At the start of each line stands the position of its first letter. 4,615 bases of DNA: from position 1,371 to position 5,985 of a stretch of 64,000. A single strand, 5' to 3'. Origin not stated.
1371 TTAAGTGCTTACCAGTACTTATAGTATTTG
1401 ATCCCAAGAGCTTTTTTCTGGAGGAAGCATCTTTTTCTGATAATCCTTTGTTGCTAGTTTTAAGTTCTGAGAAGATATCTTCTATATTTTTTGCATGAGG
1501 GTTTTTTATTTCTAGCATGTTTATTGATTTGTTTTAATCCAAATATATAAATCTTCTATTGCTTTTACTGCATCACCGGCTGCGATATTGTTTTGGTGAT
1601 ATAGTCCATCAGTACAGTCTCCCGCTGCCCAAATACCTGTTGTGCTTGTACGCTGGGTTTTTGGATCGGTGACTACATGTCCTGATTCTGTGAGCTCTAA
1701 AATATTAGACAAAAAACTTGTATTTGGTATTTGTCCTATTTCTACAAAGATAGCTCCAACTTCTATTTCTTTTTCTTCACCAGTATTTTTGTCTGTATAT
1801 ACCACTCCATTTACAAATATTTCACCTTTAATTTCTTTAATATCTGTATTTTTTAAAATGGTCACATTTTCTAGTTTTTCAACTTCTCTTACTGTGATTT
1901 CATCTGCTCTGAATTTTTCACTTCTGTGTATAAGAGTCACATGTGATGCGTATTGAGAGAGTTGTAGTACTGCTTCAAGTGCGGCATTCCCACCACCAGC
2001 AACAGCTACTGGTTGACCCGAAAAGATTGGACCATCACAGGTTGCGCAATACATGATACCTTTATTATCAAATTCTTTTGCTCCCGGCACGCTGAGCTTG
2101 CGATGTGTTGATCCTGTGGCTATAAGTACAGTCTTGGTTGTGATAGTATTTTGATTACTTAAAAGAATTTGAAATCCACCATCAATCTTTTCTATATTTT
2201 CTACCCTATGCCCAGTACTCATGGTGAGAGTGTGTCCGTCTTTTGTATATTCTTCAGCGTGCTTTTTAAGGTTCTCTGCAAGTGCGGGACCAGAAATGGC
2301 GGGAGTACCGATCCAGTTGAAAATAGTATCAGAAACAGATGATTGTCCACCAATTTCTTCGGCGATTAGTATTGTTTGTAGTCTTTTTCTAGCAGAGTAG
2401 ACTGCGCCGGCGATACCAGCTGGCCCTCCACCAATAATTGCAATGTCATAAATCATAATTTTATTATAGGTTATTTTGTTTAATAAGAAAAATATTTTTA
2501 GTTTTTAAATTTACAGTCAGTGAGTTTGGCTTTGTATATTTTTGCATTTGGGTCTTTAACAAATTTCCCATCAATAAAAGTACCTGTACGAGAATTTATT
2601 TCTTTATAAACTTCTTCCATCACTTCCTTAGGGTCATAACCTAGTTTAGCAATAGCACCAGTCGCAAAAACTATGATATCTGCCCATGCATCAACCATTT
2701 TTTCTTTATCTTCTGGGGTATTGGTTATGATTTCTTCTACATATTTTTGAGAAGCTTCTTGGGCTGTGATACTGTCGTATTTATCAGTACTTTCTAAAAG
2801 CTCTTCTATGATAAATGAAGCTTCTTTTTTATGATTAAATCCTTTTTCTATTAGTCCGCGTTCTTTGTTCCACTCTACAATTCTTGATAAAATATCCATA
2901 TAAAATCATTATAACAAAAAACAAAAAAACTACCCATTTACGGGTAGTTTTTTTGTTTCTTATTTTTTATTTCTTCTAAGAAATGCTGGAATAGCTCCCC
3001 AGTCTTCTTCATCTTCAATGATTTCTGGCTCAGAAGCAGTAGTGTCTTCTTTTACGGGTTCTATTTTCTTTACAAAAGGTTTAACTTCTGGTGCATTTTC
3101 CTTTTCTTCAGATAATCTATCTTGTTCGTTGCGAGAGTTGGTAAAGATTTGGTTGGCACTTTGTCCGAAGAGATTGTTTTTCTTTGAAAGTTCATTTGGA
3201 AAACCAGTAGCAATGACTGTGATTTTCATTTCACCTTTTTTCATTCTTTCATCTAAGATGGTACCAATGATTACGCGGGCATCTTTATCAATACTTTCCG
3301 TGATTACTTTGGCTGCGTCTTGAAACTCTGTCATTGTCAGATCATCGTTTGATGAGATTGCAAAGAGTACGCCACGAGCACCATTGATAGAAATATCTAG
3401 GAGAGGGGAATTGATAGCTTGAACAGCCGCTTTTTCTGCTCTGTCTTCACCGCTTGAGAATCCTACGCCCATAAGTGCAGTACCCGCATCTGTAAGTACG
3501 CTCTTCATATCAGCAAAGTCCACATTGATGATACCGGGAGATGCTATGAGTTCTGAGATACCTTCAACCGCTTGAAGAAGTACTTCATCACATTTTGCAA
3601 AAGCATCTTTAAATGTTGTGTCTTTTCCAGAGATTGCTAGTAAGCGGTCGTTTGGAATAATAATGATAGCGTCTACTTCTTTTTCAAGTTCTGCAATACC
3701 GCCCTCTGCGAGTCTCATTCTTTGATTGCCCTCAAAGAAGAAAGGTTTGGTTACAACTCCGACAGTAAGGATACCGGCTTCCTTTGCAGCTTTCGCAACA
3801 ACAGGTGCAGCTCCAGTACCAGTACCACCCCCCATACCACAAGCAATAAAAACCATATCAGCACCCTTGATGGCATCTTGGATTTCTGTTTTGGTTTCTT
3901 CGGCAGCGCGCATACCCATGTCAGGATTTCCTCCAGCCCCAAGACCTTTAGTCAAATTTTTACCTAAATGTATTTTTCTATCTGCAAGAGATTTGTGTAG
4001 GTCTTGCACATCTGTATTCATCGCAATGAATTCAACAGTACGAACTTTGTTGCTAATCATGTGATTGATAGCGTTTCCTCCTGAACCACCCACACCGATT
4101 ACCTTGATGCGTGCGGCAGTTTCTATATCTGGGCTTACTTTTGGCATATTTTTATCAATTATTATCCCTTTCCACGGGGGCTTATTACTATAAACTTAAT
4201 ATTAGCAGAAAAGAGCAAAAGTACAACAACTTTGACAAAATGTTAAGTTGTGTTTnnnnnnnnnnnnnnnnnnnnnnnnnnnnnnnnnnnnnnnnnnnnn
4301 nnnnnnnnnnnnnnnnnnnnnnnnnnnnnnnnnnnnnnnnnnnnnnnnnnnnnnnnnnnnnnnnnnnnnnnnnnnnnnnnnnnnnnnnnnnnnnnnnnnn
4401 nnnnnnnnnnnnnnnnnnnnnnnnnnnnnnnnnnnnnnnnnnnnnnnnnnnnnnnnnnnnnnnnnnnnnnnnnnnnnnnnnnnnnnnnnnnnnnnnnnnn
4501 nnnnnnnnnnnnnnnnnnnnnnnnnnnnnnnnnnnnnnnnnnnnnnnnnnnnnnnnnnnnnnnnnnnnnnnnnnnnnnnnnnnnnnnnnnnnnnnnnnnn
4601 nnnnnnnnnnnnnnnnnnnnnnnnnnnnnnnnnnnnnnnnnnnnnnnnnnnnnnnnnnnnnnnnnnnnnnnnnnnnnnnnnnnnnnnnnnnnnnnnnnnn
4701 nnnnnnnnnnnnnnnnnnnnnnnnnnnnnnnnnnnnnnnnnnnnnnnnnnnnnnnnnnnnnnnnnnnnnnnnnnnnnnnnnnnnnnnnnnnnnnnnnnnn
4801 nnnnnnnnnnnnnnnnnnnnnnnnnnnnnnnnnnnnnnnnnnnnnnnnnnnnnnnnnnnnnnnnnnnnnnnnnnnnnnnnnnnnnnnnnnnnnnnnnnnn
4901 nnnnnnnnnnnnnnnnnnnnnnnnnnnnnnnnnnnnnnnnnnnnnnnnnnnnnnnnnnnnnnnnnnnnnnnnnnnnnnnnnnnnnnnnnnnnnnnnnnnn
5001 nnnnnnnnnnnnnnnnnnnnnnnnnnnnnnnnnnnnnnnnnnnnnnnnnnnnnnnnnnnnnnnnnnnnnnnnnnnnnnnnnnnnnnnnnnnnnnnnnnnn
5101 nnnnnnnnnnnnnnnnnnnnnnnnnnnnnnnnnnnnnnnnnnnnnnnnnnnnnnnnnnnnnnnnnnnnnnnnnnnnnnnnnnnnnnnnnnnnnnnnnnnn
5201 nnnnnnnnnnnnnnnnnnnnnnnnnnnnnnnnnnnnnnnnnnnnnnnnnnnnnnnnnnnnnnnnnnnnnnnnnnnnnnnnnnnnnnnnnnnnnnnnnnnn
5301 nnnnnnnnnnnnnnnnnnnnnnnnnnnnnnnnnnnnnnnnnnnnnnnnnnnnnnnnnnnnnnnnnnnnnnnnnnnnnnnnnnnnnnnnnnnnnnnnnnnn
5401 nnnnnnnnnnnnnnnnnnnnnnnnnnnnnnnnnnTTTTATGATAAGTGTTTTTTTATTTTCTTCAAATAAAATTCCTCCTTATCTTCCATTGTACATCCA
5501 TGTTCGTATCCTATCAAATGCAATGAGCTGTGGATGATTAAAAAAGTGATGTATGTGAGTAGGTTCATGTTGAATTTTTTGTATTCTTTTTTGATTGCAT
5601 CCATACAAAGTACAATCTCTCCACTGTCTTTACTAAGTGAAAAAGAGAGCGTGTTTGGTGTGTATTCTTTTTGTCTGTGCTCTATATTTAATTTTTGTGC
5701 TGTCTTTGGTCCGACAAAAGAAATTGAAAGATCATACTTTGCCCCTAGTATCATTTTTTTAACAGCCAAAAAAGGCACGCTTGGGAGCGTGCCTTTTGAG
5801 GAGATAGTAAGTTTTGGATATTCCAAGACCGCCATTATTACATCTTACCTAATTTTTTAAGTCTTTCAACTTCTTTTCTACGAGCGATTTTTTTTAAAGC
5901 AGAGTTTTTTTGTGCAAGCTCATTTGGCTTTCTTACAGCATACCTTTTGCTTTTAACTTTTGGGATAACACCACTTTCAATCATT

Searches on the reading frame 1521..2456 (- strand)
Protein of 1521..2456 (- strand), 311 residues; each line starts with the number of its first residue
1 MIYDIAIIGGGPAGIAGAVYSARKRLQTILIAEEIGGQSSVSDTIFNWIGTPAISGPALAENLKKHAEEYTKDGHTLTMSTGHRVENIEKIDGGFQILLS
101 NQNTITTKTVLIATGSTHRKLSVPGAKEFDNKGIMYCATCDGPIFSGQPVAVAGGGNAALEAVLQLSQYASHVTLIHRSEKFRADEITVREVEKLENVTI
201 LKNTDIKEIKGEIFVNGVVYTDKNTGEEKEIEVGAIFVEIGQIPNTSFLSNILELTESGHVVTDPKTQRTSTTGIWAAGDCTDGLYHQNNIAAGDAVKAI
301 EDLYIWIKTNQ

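Call 33: search_protein_families(library=pfam, proteins=[window:1521-2456:-], max_evalue=0.001)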
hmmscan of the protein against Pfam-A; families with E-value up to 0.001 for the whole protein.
window:1521-2456:- (311 aa): 10 families
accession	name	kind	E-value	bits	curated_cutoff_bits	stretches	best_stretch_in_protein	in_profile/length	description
PF07992.20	Pyr_redox_2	-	1e-43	150.3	26.1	1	3-290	1-285/291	Pyridine nucleotide-disulphide oxidoreductase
PF13738.12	Pyr_redox_3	-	1.4e-24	87.4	30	1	73-279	92-305/305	Pyridine nucleotide-disulphide oxidoreductase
PF00070.33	Pyr_redox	-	1.1e-11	45.5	22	1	150-212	2-69/82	Pyridine nucleotide-disulphide oxidoreductase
PF03486.20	HI0933_like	-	1e-07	32.1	50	0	4-32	2-30/244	HI0933-like protein Rossmann domain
PF01134.28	GIDA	-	1.9e-06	27.7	22.1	1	4-58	1-48/391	Glucose inhibited division protein A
PF12831.13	FAD_oxidored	-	1.2e-05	25.2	27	1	4-40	1-39/416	FAD dependent oxidoreductase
PF00890.30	FAD_binding_2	-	4.8e-05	23.2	20.4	1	4-72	1-69/414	FAD binding domain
PF13241.12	NAD_binding_7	-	0.00021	22.2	22.1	0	145-192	5-53/104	Putative NAD(P)-binding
PF05834.18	Lycopene_cycl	-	0.00042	19.9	23.4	0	4-31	1-30/380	Lycopene cyclase protein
PF13454.12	NAD_binding_9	-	0.00098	19.6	21.8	0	66-116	106-154/155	FAD-NAD(P)-binding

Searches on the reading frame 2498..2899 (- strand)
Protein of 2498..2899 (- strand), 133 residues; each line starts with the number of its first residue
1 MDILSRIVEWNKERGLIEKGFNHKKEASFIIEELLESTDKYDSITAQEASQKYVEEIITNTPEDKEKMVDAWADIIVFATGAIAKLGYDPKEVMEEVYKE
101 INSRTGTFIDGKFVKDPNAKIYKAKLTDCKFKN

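Call 33: search_protein_families(library=pfam, proteins=[window:2498-2899:-], max_evalue=0.001)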
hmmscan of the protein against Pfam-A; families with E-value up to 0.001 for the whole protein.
window:2498-2899:- (133 aa): 1 family
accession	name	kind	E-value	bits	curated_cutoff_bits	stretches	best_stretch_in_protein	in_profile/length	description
PF01503.22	PRA-PH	-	1.1e-05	26.1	21.3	1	23-98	27-83/86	Phosphoribosyl-ATP pyrophosphohydrolase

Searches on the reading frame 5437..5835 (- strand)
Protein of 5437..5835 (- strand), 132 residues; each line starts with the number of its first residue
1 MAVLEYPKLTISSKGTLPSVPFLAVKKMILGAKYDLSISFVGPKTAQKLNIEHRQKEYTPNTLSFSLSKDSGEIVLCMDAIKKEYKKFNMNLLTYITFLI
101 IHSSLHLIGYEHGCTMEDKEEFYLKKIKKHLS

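Call 33: search_protein_families(library=pfam, proteins=[window:5437-5835:-], max_evalue=0.001)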
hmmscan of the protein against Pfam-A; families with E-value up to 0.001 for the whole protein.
window:5437-5835:- (132 aa): 1 family
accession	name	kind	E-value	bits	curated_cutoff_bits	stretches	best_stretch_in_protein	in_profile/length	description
PF02130.23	YbeY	-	1.4e-20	73.9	25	1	26-121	20-117/129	Endoribonuclease YbeY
